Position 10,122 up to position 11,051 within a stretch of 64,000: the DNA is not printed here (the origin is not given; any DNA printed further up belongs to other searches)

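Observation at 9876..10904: Intron-containing gene for a secreted bacterial-type solute-binding (SBP_bac_3-like) domain with a GPI-like tail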

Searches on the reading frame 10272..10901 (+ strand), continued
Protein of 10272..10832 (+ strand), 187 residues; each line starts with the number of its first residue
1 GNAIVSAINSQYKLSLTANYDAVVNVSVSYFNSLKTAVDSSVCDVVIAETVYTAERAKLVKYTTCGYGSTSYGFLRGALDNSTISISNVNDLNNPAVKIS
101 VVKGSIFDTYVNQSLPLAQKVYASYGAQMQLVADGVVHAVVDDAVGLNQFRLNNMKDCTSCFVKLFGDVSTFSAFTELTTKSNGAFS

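Call 46: find_related_loci(query=A5, collection=genome_contigs, flank=3000)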
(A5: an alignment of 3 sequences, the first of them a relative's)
Query A5 (336 aa) in genome_contigs; peptide patterns used: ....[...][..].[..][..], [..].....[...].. (x = any residue, [..] = any of these).
77 stretches matched a pattern; 39 encode a relative of the query (tblastn E <= 1e-3); 39 distinct loci.
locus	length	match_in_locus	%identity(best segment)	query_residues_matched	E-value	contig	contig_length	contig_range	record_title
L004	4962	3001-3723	56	44-303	7e-44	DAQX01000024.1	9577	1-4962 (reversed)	MAG TPA_asm: Euryarchaeota archaeon UBA86 UBA86_contig_8082, whole genome shotgun sequence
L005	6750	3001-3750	54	44-303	2e-43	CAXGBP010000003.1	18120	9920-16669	MAG TPA_asm: uncultured Candidatus Poseidoniales archaeon isolate ERR598971_concoct_120 genome assembly, contig: ERZ8330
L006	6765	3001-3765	54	44-303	4e-43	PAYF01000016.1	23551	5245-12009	MAG: Methanobacteriota archaeon isolate SAT11 248895, whole genome shotgun sequence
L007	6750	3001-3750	54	44-303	4e-43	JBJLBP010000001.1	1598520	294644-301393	MAG: Candidatus Thalassarchaeaceae archaeon isolate LRMED-022 MGIIb-O1-LRMED-022-C1, whole genome shotgun sequence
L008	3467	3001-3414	56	158-303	4e-43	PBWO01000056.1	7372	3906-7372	MAG: Methanobacteriota archaeon isolate RS814 TaraRedSea_contig_74724, whole genome shotgun sequence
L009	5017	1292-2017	56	44-303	5e-43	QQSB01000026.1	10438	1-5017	MAG: Candidatus Poseidoniales archaeon isolate bin_195 U_43193-26, whole genome shotgun sequence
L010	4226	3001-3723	57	44-301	1e-42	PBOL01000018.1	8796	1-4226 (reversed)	MAG: Methanobacteriota archaeon isolate RS392 8351, whole genome shotgun sequence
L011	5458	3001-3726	55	44-303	2e-42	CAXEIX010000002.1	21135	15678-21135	MAG TPA_asm: uncultured Candidatus Poseidoniales archaeon isolate ERR315860_concoct_68 genome assembly, contig: ERZ82894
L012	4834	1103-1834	55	44-303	1e-42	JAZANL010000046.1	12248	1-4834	MAG: Thermoplasmatota archaeon isolate XB_MAG961 DB_MAG961_0046, whole genome shotgun sequence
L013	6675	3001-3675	58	42-303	3e-42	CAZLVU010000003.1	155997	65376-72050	MAG TPA_asm: uncultured Candidatus Poseidoniales archaeon isolate SRP260945_co1_377 genome assembly, contig: NODE_51_len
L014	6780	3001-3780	50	44-303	2e-41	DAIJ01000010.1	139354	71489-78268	MAG TPA_asm: Euryarchaeota archaeon UBA23 UBA23_contig_19134, whole genome shotgun sequence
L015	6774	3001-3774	52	41-300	2e-41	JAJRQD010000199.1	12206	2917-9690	MAG: archaeon isolate Dive100_bin10.34 k141_547250, whole genome shotgun sequence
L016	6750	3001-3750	52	44-303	3e-41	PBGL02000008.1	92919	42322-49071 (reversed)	MAG: Methanobacteriota archaeon isolate SP3063 12280, whole genome shotgun sequence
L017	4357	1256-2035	51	44-302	6e-41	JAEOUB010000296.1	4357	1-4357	MAG: Candidatus Kariarchaeota archaeon isolate FT_008 k127_34059182, whole genome shotgun sequence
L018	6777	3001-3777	49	44-303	2e-40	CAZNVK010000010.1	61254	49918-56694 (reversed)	MAG TPA_asm: uncultured Candidatus Poseidoniales archaeon isolate SRP167671_co2_219 genome assembly, contig: NODE_599_le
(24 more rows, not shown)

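Call 49: find_encoding_contigs(protein=P0005, flank=8000, max_places=2)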
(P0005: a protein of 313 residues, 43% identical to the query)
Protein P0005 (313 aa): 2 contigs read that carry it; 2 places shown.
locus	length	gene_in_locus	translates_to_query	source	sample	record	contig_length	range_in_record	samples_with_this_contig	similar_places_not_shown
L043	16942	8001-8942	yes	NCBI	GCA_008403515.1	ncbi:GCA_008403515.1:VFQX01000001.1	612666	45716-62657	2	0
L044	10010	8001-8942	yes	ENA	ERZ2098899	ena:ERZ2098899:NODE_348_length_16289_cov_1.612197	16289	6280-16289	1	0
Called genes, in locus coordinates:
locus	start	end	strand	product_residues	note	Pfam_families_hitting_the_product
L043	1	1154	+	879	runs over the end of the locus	-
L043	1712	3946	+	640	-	PF00199:Catalase, PF06628:Catalase-rel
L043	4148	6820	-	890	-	PF01048:PNP_UDP_1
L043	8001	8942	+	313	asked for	PF00497:SBP_bac_3 (weak)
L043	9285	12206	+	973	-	-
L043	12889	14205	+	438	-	PF14769:CLAMP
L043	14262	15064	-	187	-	-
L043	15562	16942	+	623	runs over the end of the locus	PF00615:RGS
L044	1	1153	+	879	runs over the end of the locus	-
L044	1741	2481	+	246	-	PF00199:Catalase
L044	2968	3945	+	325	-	PF00199:Catalase, PF06628:Catalase-rel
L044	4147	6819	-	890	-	PF01048:PNP_UDP_1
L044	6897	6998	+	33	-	-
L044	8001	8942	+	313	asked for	PF00497:SBP_bac_3 (weak)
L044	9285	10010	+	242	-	?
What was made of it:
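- On ABC-importer substrate-binding protein (functional class): The N. fowleri homologue lies between a PNP_UDP_1-domain gene (with catalase beyond it) and an unannotated gene (call 49).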

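Call 50: find_encoding_contigs(protein=P0006, flank=4000, max_places=2)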
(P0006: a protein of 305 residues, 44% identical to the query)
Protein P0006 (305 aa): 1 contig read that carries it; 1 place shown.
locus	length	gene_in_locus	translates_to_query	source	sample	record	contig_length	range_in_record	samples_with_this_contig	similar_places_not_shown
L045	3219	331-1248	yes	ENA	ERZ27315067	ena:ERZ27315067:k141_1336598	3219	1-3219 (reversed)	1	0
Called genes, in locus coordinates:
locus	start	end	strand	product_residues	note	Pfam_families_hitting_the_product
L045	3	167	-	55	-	?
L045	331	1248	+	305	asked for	-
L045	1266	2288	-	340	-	PF13409:GST_N_2 (weak)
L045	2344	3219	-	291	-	?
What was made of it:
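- Checked: The two homologues whose loci I checked, P0005 of N. fowleri and P0006 from a metagenome, are single uninterrupted ORFs of 313 and 305 aa (calls 49, 50).
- It has two introns where the closest homologues checked have none (calls 49, 50).
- Tried and rejected: The N. fowleri homologue P0005 is intronless and sits among unrelated genes, and P0006 likewise (calls 49, 50).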

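Call 58: search_protein_families(library=pfam, proteins=[P0060, P0089, P0032, P0004, P0006, P0052], max_evalue=0.001)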
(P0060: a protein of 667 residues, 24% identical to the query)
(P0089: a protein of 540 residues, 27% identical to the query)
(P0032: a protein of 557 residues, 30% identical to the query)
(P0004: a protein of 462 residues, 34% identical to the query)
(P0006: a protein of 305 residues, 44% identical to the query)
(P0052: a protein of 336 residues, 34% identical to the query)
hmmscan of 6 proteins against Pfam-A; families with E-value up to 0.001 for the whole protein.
P0060 (667 aa): 7 families
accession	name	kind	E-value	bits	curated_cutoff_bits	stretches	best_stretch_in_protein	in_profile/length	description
PF07714.23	PK_Tyr_Ser-Thr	-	2e-55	188.3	23.1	1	423-660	5-258/258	Protein tyrosine and serine/threonine kinase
PF00069.31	Pkinase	-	2.4e-41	142.3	31.7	1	419-658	1-259/263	Protein kinase domain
PF00497.25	SBP_bac_3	-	3.6e-15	56.3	26.4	1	92-261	1-98/132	Bacterial extracellular solute-binding proteins, family 3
PF03109.22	ABC1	-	2e-06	27.6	22.9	1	483-561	137-215/244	ABC1 atypical kinase-like domain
PF01163.29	RIO1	-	0.00036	20.6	22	1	448-558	42-149/187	RIO domain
PF12330.14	Haspin_kinase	-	0.00038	20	25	1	485-563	179-256/364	Haspin like kinase domain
PF14531.12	Kinase-like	-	0.00094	19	25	0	526-648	158-287/289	Kinase-like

P0089 (540 aa): 3 families
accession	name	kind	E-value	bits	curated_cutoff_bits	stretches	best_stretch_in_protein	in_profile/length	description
PF07714.23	PK_Tyr_Ser-Thr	-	1e-71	241.7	23.1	1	254-496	3-255/258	Protein tyrosine and serine/threonine kinase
PF00069.31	Pkinase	-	6.8e-47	160.5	31.7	1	254-496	3-258/263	Protein kinase domain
PF08693.15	SKG6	-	0.0007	19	30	0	200-240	13-58/668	SKG6 family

P0032 (557 aa): 0 families

P0004 (462 aa): 1 family
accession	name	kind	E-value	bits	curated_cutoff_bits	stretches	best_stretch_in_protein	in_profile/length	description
PF00497.25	SBP_bac_3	-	1.2e-07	32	26.4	0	279-343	42-98/132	Bacterial extracellular solute-binding proteins, family 3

P0006 (305 aa): 0 families

P0052 (336 aa): 2 families
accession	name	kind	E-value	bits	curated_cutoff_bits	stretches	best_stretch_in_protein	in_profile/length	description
PF00497.25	SBP_bac_3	-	2.5e-29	102.1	26.4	1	106-204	1-92/132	Bacterial extracellular solute-binding proteins, family 3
PF10613.14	Lig_chan-Glu_bd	-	3.2e-07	30.9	30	1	125-201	27-110/115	Ligated ion channel L-glutamate- and glycine-binding site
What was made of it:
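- Kinase fusions: P0060 and P0089 have the ectodomain, a membrane span and a PK_Tyr_Ser-Thr domain (E 2e-55 and 1e-71; call 58). Kinase-fused relatives point to signalling (call 58).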

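Call 67: predict_structure(alignment_id=A6)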
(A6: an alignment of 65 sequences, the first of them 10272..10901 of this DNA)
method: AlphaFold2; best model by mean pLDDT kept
length: 210 residues; sequences in the alignment: 65
mean_pLDDT: 92.2   pTM: 0.79
mean pLDDT of the five models: 92.2, 91.8, 90.8, 90.3, 89.5
residues with pLDDT >= 90: 162; 70-90: 38; 50-70: 10; < 50: 0
segments of 3 or more residues with pLDDT < 50: none
pLDDT, mean of each block of 10 residues (from residue 1): 86 91 83 95 92 96 92 97 97 99 98 98 94 97 97 88 97 92 64 90 93
secondary structure, 60 per line:
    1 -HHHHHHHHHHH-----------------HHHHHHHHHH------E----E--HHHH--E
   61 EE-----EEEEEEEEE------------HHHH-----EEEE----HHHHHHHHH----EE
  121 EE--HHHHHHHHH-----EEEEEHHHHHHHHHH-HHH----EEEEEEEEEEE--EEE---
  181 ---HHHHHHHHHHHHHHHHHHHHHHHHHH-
elements in order: H2-12 H30-39 H54-57 E60-62 E68-76 H89-92 E98-101 H106-114 E119-122 H125-133 E139-143 H144-153 E162-172 E175-177 H184-209
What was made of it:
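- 10272..10904 (+): Exon 3 (aa 97-306 plus the stop): most of the binding-protein core and the C-terminal tail. The AF2 model of this product has pLDDT 92.2 (call 67).
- The model of the window's own exon-3 product has pLDDT 92.2 (call 67). The AF2 model is confident (call 67).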

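Call 72: fold_search(model_id=the predicted structure, library=pdb)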
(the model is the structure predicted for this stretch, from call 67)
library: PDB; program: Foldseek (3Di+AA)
matches with E <= 10: 1955; with E <= 0.001: 1032
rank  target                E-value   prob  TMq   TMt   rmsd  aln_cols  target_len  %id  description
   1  5t0w_D                1.3e-11  1.00  0.65  0.61   4.2       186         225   18  Crystal structure of the ancestral amino acid-binding protein AncCDT-1, a precursor of cyclohexadienyl dehydratase (released 2017-09-06)
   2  5t0w_B                1.3e-11  1.00  0.64  0.59   4.7       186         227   18  Crystal structure of the ancestral amino acid-binding protein AncCDT-1, a precursor of cyclohexadienyl dehydratase (released 2017-09-06)
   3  5t0w_A                2.2e-11  1.00  0.67  0.62   4.0       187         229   18  Crystal structure of the ancestral amino acid-binding protein AncCDT-1, a precursor of cyclohexadienyl dehydratase (released 2017-09-06)
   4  9e2b_A                3.5e-11  1.00  0.67  0.57   3.5       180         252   16  Structure of a solute binding protein from Desulfonauticus sp. bound to L-tryptophan (released 2024-11-06)
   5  9e2b_E                3.9e-11  1.00  0.67  0.57   3.5       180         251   16  Structure of a solute binding protein from Desulfonauticus sp. bound to L-tryptophan (released 2024-11-06)
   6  9e2b_F                5.1e-11  1.00  0.67  0.57   3.6       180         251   16  Structure of a solute binding protein from Desulfonauticus sp. bound to L-tryptophan (released 2024-11-06)
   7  9e2b_C                6.2e-11  1.00  0.66  0.55   3.6       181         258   17  Structure of a solute binding protein from Desulfonauticus sp. bound to L-tryptophan (released 2024-11-06)
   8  4i62                  8.1e-11  1.00  0.63  0.57   4.5       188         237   20  1.05 Angstrom crystal structure of an amino acid ABC transporter substrate-binding protein AbpA from Streptococcus pneum (released 2012-12-12)
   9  9e2b_D                1.6e-10  1.00  0.66  0.56   3.6       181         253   17  Structure of a solute binding protein from Desulfonauticus sp. bound to L-tryptophan (released 2024-11-06)
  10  5jos                  2.2e-10  1.00  0.39  0.34  15.6       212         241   13  Crystal structure of an ancestral cyclohexadienyl dehydratase, AncCDT-3(P188L). (released 2017-05-03)
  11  3k4u_E                2.6e-10  1.00  0.64  0.58  11.7       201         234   11  CRYSTAL STRUCTURE OF putative binding component of ABC transporter from Wolinella succinogenes DSM 1740 complexed with (released 2009-11-03)
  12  8hnj_A                3.0e-10  1.00  0.63  0.61   4.4       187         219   16  Domain-stabilized glutamine-binding protein (released 2023-07-19)
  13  1xt8_A                3.2e-10  1.00  0.57  0.49   4.4       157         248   18  Crystal Structure of Cysteine-Binding Protein from Campylobacter jejuni at 2.0 A Resolution (released 2005-08-23)
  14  1ii5                  4.2e-10  1.00  0.62  0.59   3.9       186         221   19  CRYSTAL STRUCTURE OF THE GLUR0 LIGAND BINDING CORE COMPLEX WITH L-GLUTAMATE (released 2001-09-19)
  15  6ggp                  4.4e-10  1.00  0.47  0.46   7.2       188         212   16  Structure of the ligand-free form of truncated ArgBP (residues 20-233) from T. maritima (released 2018-06-13)
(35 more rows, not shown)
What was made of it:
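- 10272..10904 (+): Foldseek matches it to AncCDT-1 and to Trp-, Gln- and Arg-binding proteins at E about 1e-11 (call 72).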
